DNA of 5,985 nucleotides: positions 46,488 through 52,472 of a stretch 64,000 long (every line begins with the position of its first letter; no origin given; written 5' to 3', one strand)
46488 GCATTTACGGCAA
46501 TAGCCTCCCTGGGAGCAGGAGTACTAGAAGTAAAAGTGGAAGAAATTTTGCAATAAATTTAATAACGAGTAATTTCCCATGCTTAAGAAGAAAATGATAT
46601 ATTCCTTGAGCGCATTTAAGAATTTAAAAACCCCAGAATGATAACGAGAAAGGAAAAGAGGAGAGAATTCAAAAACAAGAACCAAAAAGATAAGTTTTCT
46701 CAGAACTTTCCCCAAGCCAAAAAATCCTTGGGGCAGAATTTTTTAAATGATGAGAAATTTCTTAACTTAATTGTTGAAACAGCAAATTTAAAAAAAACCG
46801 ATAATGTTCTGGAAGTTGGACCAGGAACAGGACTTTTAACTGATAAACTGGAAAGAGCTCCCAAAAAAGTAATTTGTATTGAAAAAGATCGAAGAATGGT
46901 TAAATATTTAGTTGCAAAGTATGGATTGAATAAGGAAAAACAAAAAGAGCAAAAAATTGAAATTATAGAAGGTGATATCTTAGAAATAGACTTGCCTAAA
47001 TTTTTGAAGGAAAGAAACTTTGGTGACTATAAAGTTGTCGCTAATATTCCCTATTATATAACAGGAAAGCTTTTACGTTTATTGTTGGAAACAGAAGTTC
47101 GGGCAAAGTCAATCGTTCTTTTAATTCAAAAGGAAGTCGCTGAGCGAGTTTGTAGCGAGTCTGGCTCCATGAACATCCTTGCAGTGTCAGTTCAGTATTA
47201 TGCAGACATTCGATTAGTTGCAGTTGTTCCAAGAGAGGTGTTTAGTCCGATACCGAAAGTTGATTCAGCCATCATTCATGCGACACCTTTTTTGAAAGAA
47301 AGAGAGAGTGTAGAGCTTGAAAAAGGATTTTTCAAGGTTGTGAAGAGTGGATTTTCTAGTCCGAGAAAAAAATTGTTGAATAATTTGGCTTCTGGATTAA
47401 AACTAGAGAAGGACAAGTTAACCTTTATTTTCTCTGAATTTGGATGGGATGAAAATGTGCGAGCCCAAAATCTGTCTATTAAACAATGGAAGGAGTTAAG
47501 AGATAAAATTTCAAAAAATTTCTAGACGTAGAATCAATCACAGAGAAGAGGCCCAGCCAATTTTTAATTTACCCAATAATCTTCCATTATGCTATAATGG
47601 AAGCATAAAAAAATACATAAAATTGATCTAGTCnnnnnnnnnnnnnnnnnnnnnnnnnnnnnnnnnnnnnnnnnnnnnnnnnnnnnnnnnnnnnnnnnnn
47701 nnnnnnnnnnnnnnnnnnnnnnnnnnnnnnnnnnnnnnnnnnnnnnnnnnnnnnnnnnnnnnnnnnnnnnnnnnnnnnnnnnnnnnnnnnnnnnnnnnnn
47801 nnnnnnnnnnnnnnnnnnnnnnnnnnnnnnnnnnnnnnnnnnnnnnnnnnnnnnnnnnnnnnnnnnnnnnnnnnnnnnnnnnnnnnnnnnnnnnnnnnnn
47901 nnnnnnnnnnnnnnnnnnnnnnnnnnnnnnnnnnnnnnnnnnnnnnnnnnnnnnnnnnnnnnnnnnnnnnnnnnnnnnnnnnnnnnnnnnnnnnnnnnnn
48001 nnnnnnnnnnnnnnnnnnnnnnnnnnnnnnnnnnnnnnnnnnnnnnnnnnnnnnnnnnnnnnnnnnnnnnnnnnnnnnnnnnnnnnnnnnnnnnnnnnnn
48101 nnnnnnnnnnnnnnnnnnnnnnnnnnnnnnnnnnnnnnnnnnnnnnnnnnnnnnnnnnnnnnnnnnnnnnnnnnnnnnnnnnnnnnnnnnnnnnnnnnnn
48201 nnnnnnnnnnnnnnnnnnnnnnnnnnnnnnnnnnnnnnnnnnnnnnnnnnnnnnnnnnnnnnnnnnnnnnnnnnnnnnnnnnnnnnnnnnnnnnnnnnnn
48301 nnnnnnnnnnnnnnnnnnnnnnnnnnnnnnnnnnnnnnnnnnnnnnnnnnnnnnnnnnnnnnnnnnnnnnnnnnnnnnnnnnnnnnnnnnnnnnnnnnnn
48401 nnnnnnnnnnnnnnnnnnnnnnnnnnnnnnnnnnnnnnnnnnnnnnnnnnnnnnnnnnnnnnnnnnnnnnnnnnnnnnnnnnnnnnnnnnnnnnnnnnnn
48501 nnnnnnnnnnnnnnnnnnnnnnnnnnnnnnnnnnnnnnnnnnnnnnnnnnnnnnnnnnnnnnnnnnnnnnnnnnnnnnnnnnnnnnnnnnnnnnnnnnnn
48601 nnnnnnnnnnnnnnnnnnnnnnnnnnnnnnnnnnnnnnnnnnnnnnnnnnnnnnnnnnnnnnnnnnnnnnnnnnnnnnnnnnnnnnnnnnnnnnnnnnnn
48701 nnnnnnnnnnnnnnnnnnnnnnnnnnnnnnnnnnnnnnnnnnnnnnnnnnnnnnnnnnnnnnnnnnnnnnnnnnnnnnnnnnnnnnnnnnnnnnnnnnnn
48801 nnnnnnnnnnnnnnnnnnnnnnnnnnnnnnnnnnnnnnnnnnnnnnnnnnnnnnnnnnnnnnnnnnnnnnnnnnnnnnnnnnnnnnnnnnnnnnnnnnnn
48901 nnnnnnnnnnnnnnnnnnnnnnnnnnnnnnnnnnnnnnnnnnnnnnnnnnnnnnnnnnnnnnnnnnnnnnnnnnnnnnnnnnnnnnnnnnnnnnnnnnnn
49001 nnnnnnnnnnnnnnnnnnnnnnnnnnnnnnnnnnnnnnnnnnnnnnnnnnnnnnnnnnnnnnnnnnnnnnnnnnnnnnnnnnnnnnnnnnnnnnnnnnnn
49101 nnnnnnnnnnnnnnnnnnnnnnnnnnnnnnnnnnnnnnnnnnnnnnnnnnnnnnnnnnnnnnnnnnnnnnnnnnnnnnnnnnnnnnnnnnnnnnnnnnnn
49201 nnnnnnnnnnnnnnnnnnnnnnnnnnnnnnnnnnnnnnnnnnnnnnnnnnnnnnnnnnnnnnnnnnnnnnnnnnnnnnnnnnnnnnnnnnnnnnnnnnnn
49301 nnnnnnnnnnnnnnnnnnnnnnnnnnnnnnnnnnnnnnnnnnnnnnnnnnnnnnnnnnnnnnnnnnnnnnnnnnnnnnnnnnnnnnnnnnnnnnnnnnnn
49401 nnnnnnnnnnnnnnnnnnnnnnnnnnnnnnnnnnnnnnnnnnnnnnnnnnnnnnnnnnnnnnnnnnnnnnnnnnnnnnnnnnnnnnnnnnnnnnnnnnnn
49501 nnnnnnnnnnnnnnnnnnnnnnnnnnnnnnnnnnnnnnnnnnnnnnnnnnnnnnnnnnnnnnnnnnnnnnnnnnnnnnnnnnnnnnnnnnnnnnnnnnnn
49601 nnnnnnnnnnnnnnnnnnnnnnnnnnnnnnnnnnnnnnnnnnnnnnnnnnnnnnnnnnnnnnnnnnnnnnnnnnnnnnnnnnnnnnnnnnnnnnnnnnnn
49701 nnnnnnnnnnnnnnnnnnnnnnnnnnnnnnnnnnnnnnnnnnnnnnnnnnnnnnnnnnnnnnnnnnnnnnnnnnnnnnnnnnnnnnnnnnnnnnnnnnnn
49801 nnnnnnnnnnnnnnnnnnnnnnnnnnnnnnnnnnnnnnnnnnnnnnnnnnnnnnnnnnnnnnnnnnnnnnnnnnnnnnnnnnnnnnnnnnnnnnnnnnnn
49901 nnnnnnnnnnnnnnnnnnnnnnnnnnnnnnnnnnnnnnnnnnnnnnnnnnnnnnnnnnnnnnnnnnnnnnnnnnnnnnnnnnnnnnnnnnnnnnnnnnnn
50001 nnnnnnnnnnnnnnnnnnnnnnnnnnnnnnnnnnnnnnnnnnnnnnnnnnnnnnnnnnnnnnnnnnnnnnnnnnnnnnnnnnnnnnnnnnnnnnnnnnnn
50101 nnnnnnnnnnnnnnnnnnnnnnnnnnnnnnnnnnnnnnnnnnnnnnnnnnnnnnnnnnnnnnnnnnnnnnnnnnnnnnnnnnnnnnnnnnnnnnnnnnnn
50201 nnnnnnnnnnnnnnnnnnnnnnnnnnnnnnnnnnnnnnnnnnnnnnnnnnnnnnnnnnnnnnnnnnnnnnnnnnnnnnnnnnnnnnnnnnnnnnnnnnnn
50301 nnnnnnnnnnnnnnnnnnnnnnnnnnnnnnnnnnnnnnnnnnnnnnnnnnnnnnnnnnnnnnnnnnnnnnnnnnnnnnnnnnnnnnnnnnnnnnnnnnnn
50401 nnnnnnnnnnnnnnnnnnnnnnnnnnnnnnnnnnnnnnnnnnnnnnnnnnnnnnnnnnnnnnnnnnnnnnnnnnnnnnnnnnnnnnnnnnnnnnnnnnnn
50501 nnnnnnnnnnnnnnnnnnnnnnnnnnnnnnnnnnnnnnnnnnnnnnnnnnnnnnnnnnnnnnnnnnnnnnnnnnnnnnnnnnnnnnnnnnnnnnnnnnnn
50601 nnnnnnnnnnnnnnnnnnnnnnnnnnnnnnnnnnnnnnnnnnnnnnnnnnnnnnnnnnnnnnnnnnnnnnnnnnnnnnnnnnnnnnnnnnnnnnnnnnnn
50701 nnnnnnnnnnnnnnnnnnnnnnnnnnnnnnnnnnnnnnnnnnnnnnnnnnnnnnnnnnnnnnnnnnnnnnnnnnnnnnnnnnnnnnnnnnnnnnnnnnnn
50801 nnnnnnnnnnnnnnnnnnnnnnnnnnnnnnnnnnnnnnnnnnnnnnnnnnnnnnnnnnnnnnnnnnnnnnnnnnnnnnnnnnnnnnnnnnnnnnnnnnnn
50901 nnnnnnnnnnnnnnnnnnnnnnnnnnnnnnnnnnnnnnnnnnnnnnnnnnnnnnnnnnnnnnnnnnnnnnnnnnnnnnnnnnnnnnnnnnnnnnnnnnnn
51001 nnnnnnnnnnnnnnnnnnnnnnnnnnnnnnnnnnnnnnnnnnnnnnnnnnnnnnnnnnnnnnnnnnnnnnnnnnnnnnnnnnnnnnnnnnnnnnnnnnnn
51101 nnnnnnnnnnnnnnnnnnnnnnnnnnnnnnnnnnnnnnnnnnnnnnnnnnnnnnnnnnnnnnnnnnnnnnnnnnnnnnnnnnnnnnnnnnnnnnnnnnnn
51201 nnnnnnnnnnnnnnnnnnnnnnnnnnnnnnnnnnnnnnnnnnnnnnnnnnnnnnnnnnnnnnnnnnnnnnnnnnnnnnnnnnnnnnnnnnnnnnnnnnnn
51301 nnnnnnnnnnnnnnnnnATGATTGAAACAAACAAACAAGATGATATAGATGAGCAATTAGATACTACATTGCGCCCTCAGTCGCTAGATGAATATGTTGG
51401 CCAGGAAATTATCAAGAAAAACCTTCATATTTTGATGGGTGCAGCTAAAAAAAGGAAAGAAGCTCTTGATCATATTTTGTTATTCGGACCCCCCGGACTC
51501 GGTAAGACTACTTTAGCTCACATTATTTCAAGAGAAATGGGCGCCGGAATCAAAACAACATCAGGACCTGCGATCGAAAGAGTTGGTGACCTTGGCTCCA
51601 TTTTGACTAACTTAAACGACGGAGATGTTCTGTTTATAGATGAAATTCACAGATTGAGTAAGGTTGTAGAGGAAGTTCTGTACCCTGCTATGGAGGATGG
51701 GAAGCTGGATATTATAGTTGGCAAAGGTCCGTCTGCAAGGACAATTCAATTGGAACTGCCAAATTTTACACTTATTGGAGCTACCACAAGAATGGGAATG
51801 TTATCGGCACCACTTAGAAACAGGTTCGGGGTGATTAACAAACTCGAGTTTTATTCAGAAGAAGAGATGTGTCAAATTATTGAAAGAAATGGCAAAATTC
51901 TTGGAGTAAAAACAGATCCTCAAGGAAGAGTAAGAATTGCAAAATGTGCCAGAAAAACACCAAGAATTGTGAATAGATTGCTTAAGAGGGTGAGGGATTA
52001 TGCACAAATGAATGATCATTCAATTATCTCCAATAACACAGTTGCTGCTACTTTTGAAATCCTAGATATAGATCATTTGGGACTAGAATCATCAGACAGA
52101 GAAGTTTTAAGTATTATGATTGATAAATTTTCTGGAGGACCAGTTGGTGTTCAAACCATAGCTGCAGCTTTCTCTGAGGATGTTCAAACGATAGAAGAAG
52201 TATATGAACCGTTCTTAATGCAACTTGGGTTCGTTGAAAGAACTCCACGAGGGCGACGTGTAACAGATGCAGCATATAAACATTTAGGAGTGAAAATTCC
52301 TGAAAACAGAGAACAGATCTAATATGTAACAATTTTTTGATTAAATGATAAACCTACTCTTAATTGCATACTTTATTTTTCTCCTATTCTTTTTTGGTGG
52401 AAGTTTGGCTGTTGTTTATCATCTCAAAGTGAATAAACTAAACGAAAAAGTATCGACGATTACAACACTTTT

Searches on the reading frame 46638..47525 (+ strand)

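Call 64: search_protein_families(library=pfam, proteins=[window:46638-47525:+], max_evalue=0.0001)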
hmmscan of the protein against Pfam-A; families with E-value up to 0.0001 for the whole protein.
window:46638-47525:+ (295 aa): 2 families
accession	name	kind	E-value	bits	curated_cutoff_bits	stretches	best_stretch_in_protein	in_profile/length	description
PF00398.26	RrnaAD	-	9e-55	186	24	1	26-289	3-259/263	Ribosomal RNA adenine dimethylase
PF13649.12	Methyltransf_25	-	9.5e-05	23.4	27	0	57-120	1-61/97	Methyltransferase domain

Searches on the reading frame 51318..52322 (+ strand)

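Call 57: search_protein_families(library=pfam, proteins=[window:51318-52322:+], max_evalue=0.0001)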
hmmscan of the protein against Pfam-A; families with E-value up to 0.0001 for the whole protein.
window:51318-52322:+ (334 aa): 8 families
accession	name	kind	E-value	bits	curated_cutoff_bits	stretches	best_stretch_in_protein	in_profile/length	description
PF05496.18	RuvB_N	-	5e-78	260.8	27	1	18-176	1-159/159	Holliday junction DNA helicase RuvB P-loop domain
PF05491.19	RuvB_C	-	1.1e-25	89.8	24.7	1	254-323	2-71/72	RuvB C-terminal winged helix domain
PF17864.7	AAA_lid_4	-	2.2e-22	79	27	1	179-252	1-74/74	RuvB AAA lid domain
PF00004.35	AAA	-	7e-20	72.2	21.2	1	53-175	1-128/131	ATPase family associated with various cellular activities (AAA)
PF07728.20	AAA_5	-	7.2e-10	39.4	22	1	52-170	1-139/139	AAA domain (dynein-related subfamily)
PF06068.19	TIP49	-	7.7e-06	25.8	23.8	1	23-80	23-80/347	TIP49 P-loop domain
PF01078.27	Mg_chelatase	-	3.1e-05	23.9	20.3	0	51-71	23-43/207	Magnesium chelatase, subunit ChlI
PF00493.29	MCM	-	5.1e-05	22.9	23.3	0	23-132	23-152/224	MCM P-loop domain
